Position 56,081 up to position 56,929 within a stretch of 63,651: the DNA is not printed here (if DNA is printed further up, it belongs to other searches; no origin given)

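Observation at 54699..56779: Paired secreted PepSY-like proteins with Asp/Arg-only tails plus a membrane-anchored LuxR regulator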

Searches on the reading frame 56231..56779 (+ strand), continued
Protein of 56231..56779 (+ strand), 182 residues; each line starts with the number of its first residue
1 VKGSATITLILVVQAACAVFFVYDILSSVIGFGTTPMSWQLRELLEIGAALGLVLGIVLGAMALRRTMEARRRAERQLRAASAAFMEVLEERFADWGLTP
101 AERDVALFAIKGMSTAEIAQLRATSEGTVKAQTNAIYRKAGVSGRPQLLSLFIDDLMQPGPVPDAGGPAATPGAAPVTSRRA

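Call 90: search_protein_families(library=pfam, proteins=[L036:4224-4604:+, L063:4787-5281:+, L047:4192-4536:+, L066:4722-5285:+, L030:4910-5431:+, L055:3698-4486:+], max_evalue=1)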
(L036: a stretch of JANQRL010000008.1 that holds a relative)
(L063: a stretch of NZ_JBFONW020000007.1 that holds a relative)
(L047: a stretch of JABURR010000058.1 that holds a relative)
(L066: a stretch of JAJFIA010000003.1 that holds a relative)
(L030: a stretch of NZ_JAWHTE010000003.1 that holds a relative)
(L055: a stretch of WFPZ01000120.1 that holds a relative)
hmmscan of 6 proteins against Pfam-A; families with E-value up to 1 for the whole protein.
L036:4224-4604:+ (127 aa): 2 families
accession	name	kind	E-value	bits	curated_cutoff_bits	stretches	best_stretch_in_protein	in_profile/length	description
PF13405.12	EF-hand_6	-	0.0021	18.1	25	1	37-57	6-26/30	EF-hand domain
PF19454.4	DUF5992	-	0.22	11.9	23.8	1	16-74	41-94/106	Family of unknown function (DUF5992)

L063:4787-5281:+ (165 aa): 0 families

L047:4192-4536:+ (115 aa): 6 families
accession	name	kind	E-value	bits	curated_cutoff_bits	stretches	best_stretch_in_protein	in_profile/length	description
PF06524.17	NOA36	-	0.0013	18.6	32.6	1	28-114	217-303/306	NOA36 protein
PF04931.18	DNA_pol_phi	-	0.066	11.8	27.6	1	64-115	627-677/765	DNA polymerase phi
PF10446.14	DUF2457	-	0.11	12.1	30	1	47-112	34-91/467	Protein of unknown function (DUF2457)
PF10986.14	ZrgA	-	0.19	12.1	27.4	1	31-111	16-96/161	ZrgA family zinc uptake protein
PF04686.18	SsgA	-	0.19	12.1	25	1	32-81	24-73/98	Streptomyces sporulation and cell division protein, SsgA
PF04889.17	Cwf_Cwc_15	-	0.98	9.6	30.4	0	83-114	109-142/244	Cwf15/Cwc15 cell cycle control protein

L066:4722-5285:+ (188 aa): 0 families

L030:4910-5431:+ (174 aa): 2 families
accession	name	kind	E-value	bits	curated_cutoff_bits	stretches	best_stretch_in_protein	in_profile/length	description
PF08514.17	STAG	-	0.026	14.8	25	1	4-44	56-96/114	STAG domain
PF09073.15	BUD22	-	0.36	10.5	37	1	78-170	167-252/435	BUD22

L055:3698-4486:+ (263 aa): 1 family
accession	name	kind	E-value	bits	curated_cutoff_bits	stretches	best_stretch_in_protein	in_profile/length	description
PF09373.15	PMBR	-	0.027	15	24.9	1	173-198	2-27/33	Pseudomurein-binding repeat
